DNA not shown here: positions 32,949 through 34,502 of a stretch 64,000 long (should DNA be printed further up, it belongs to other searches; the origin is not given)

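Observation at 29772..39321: Sigma-54-activated cluster: YgeY-like hydrolase, two fold-type-II PLP enzymes, a D-aminoacylase, and a DUF997 protein with an SSS symporter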

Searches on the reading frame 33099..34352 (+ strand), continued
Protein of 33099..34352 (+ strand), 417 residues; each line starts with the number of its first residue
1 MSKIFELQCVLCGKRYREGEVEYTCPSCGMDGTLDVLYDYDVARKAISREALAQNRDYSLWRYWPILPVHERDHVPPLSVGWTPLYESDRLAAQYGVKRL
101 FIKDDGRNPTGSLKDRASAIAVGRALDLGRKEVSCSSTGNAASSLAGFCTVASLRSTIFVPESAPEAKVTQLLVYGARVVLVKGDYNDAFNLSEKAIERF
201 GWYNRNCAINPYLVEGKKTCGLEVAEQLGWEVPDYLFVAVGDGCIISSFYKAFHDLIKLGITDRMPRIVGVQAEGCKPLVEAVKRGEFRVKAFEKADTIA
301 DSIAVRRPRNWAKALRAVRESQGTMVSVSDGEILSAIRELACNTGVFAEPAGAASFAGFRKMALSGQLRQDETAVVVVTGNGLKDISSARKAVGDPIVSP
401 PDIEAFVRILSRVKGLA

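Call 97: fold_search(model_id=the predicted structure, library=pdb)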
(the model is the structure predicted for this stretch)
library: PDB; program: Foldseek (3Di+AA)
matches with E <= 10: 1760; with E <= 0.001: 519
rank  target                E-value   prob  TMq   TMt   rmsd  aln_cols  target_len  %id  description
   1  2zsj_A                1.9e-31  1.00  0.70  0.82  13.2       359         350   37  Crystal structure of threonine synthase from Aquifex aeolicus VF5 (released 2008-10-21)
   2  2zsj_D                2.6e-31  1.00  0.70  0.83  12.8       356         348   38  Crystal structure of threonine synthase from Aquifex aeolicus VF5 (released 2008-10-21)
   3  6nmx_D                5.7e-31  1.00  0.70  0.83  12.0       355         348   35  Threonine synthase from Bacillus subtilis ATCC 6633 with PLP and APPA (released 2019-03-13)
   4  1v7c_A                5.4e-30  1.00  0.70  0.82  11.9       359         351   37  Crystal structure of threonine synthase from thermus thermophilus hb8 in complex with a substrate analogue (released 2003-12-30)
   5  6cgq_A                6.5e-30  1.00  0.69  0.84  12.7       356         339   35  Threonine synthase from Bacillus subtilis ATCC 6633 with PLP and PLP-Ala (released 2019-02-27)
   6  6nmx_B                1.1e-29  1.00  0.70  0.82  12.6       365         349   35  Threonine synthase from Bacillus subtilis ATCC 6633 with PLP and APPA (released 2019-03-13)
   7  6cgq_B                2.0e-29  1.00  0.69  0.82  12.1       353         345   35  Threonine synthase from Bacillus subtilis ATCC 6633 with PLP and PLP-Ala (released 2019-02-27)
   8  6nmx_A                2.6e-29  1.00  0.70  0.82  12.3       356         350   35  Threonine synthase from Bacillus subtilis ATCC 6633 with PLP and APPA (released 2019-03-13)
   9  1uin_A                4.6e-29  1.00  0.70  0.83  12.9       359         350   37  Crystal Structure of Threonine Synthase from Thermus Thermophilus HB8, Trigonal Crystal Form (released 2003-11-18)
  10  1uim_A                6.5e-29  1.00  0.70  0.83  13.2       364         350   37  Crystal Structure of Threonine Synthase from Thermus Thermophilus HB8, Orthorhombic Crystal Form (released 2003-11-18)
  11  3aey_B                1.9e-28  1.00  0.71  0.84  12.7       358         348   37  Apo form of threonine synthase from Thermus thermophilus HB8 (released 2010-11-17)
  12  1uin_B                4.9e-28  1.00  0.70  0.84  13.1       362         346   38  Crystal Structure of Threonine Synthase from Thermus Thermophilus HB8, Trigonal Crystal Form (released 2003-11-18)
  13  2d1f_A                8.2e-28  1.00  0.71  0.84  12.7       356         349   35  Structure of Mycobacterium tuberculosis threonine synthase (released 2006-09-05)
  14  2c2b_A                1.2e-26  1.00  0.81  0.76  12.8       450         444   24  Crystallographic structure of Arabidopsis thaliana Threonine synthase complexed with pyridoxal phosphate and S-adenosy (released 2005-11-28)
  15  2c2b_C                3.7e-26  1.00  0.83  0.79  11.9       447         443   25  Crystallographic structure of Arabidopsis thaliana Threonine synthase complexed with pyridoxal phosphate and S-adenosy (released 2005-11-28)
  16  9k3c                  5.6e-25  1.00  0.79  0.76   4.8       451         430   20  Crystal Structure of CapA2 from Alistipes finegoldii in complex with PLP cofactor (released 2025-10-22)
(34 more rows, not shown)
